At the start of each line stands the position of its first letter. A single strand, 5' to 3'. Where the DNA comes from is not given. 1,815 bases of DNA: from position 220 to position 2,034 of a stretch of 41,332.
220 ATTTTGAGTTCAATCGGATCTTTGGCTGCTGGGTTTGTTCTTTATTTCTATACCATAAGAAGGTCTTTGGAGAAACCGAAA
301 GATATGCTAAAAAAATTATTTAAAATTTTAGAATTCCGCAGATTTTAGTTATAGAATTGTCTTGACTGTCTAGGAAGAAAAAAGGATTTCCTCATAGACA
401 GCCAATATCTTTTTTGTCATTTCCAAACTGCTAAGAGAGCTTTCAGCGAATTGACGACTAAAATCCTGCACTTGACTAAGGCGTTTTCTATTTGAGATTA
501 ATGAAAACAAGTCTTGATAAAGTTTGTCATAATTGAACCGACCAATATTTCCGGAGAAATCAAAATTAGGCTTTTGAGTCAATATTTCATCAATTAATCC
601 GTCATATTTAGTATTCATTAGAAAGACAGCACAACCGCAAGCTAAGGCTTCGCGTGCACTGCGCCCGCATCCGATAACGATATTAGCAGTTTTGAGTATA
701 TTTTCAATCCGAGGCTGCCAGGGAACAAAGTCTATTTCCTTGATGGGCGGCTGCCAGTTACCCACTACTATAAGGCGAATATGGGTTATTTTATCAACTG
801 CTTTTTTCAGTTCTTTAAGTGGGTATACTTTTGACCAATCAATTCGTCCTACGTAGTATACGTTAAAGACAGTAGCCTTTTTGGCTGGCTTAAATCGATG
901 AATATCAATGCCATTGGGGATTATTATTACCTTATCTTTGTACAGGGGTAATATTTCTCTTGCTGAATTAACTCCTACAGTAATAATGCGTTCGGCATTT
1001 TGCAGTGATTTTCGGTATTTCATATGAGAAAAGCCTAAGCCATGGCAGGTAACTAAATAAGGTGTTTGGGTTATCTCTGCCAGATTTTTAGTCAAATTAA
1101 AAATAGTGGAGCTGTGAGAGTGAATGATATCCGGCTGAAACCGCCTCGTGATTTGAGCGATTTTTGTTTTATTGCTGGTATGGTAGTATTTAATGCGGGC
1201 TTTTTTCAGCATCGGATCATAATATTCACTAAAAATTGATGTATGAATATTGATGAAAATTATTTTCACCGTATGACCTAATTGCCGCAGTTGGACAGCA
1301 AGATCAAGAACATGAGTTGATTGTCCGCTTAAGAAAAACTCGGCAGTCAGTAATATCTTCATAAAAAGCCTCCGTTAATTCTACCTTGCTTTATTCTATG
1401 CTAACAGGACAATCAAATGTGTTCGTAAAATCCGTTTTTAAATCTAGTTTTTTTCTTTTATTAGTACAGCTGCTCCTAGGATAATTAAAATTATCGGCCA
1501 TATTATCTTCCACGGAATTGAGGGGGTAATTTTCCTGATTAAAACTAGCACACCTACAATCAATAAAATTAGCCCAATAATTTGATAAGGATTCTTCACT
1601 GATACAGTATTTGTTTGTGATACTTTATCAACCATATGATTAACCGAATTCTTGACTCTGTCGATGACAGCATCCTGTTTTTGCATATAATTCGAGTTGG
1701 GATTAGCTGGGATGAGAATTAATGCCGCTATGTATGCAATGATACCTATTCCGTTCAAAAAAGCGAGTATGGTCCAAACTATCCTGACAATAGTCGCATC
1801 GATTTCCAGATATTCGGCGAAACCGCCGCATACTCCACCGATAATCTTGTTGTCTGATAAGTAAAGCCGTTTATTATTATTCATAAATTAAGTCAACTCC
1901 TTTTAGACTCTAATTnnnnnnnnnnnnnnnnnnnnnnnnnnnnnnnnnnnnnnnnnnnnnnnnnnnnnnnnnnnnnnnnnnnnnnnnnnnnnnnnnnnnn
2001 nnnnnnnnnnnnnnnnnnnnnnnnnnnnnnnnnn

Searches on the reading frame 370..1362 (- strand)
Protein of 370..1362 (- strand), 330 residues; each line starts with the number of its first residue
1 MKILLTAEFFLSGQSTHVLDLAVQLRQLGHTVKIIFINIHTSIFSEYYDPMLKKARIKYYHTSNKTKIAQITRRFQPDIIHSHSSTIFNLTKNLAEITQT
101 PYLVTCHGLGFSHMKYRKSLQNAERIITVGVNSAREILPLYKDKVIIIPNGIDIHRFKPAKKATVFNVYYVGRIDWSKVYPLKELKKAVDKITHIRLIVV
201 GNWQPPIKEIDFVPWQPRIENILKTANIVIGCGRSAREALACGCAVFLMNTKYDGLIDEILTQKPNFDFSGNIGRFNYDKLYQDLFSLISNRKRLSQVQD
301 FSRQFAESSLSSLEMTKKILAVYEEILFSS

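Call 3: search_protein_families(library=pfam, proteins=[window:370-1362:-], max_evalue=1)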
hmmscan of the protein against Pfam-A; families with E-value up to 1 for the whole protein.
window:370-1362:- (330 aa): 10 families
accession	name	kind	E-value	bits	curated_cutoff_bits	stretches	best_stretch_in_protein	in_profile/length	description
PF13439.12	Glyco_transf_4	-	1.8e-19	70.9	28.5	1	12-156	2-170/170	Glycosyltransferase Family 4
PF13579.12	Glyco_trans_4_4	-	2.4e-09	38.1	29.7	1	12-151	1-158/158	Glycosyl transferase 4-like domain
PF13477.12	Glyco_trans_4_2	-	5.8e-09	36.7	23.4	1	10-137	5-135/139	Glycosyl transferase 4-like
PF00534.26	Glycos_transf_1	-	0.0023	17.9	26.4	1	153-251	3-124/172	Glycosyl transferases group 1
PF00148.24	Oxidored_nitro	-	0.0081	15.5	28.6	1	7-120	273-388/399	Nitrogenase component 1 type Oxidoreductase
PF13692.12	Glyco_trans_1_4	-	0.03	15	27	1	167-251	3-108/142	Glycosyl transferases group 1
PF09140.17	MipZ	-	0.039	13.7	20.7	1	5-128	5-127/262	ATPase MipZ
PF19751.4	DUF6238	-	0.05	14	29.1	1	55-113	19-77/152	Family of unknown function (DUF6238)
PF02585.22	PIG-L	-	0.17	12.8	28.2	1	38-84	67-109/129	GlcNAc-PI de-N-acetylase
PF08673.15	RsbU_N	-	0.5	11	25.5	0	291-318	15-42/75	Phosphoserine phosphatase RsbU, N-terminal domain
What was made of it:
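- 370..1362 (-): Downstream GT4 glycosyltransferase without a signal peptide, probably in the same operon. Pfam Glyco_transf_4, E=1.8e-19 (call 3).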

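Call 4: search_protein_families(library=ncbifam, proteins=[window:370-1362:-], max_evalue=1)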
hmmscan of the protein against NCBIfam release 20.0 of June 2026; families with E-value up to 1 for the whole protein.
window:370-1362:- (330 aa): 9 families
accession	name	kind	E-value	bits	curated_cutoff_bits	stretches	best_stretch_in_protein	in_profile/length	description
TIGR02149.1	glgA_Coryne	subfamily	1.8e-06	27.3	302.4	1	110-177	132-203/391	glycogen synthase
TIGR04047.1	MSMEG_0565_glyc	hypoth_equivalog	5e-05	22.5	259.85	1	13-163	13-179/373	MSMEG_0565 family glycosyltransferase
NF047684.1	TeichurnBiosyTuaC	equivalog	0.00011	21.2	550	1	73-162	105-204/391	teichuronic acid biosynthesis protein TuaC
TIGR04063.1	stp3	hypoth_equivalog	0.00015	20.8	442.05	1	63-88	79-104/397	TIGR04063 family PEP-CTERM/XrtA system glycosyltransferase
NF038229.1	Glyco4_Geo_Pelo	equivalog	0.00047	19.3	400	1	60-155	39-145/338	GPMC system family 4 glycosyltransferase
TIGR03088.1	stp2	hypoth_equivalog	0.0011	18.1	409.05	0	140-167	157-186/374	TIGR03088 family PEP-CTERM/XrtA system glycosyltransferase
TIGR02472.1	sucr_P_syn_N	equivalog_domain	0.0047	15.8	576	1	67-118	104-154/439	sucrose-phosphate synthase, putative, glycosyltransferase domain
NF041010.1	glycosy_Agl16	equivalog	0.018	13.9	575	1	101-203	106-214/352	glycosylation protein Agl16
TIGR02095.1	glgA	subfamily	0.15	10.7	328.45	0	136-171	234-269/477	glycogen/starch synthase, ADP-glucose type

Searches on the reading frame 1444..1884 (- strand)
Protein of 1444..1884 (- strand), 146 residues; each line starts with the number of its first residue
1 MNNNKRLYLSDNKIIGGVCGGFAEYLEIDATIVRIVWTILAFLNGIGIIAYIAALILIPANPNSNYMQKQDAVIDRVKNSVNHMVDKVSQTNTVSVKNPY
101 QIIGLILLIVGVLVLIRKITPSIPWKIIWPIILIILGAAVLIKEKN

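Call 3: search_protein_families(library=pfam, proteins=[window:1444-1884:-], max_evalue=1)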
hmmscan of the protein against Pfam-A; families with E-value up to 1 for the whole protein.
window:1444-1884:- (146 aa): 7 families
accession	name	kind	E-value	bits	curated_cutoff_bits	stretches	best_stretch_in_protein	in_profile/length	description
PF04024.17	PspC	-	1.1e-21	76.8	25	1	5-60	1-57/58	PspC domain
PF22570.1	LiaF-TM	-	9.3e-05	23.6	27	1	102-144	1-45/98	LiaF transmembrane domain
PF18917.5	LiaI-LiaF-like_TM1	-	0.00017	22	27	1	102-141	2-42/42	LiaI-LiaF-like transmembrane region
PF14264.12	Glucos_trans_II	-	0.005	16.5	30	1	32-136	168-282/317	Glucosyl transferase GtrII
PF10176.14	NEDD4_Bsd2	-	0.016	15.8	24.7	1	45-119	45-114/130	NEDD4/Bsd2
PF18665.6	TetR_C_37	-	0.092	13.8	27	1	67-110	41-84/117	Tetracyclin repressor-like, C-terminal domain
PF08470.16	NTNH_C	-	0.093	13.2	23.9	1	54-94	62-101/162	Nontoxic nonhaemagglutinin C-terminal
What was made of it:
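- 1444..1884 (-): Downstream PspC/LiaF-type membrane protein, probably in the same operon. Pfam PspC, E=1e-21 (call 3).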

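Call 4: search_protein_families(library=ncbifam, proteins=[window:1444-1884:-], max_evalue=1)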
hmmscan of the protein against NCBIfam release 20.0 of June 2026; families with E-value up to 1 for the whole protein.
window:1444-1884:- (146 aa): 10 families
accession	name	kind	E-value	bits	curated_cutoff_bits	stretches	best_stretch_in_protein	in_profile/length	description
TIGR02978.1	phageshock_pspC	equivalog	9e-13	48.2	104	1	5-89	2-90/121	envelope stress response membrane protein PspC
NF007973.0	PRK10697.1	equivalog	6.5e-10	39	136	1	2-87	5-93/119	envelope stress response membrane protein PspC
NF009998.0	PRK13468.1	equivalog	0.0018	18.5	116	1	23-67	42-86/88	F0F1 ATP synthase subunit C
TIGR03322.1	alt_F1F0_F0_C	exception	0.013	16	130.85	1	27-64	45-82/86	alternate F1F0 ATPase, F0 subunit C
NF045962.1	MAG2810_fam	equivalog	0.019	14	175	1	66-121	14-69/394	MAG2810 family protein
TIGR00885.1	fucP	equivalog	0.023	13.9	280.4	1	48-119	144-208/410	L-fucose:H+ symporter permease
NF052432.1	TC0500_fam_Inc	equivalog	0.032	13.6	240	1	73-138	14-82/214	TC0500 family inclusion membrane protein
NF052277.1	lmo0954_fam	equivalog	0.097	13.3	40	1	21-60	37-76/89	lmo0954 family membrane protein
NF058603.1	SCO2097_fam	equivalog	0.54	10.6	110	1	84-142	25-83/129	SCO2097 family morphological protein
NF009314.0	PRK12674.1-2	subfamily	0.9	9.2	102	0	101-138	43-78/116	Na+/H+ antiporter subunit G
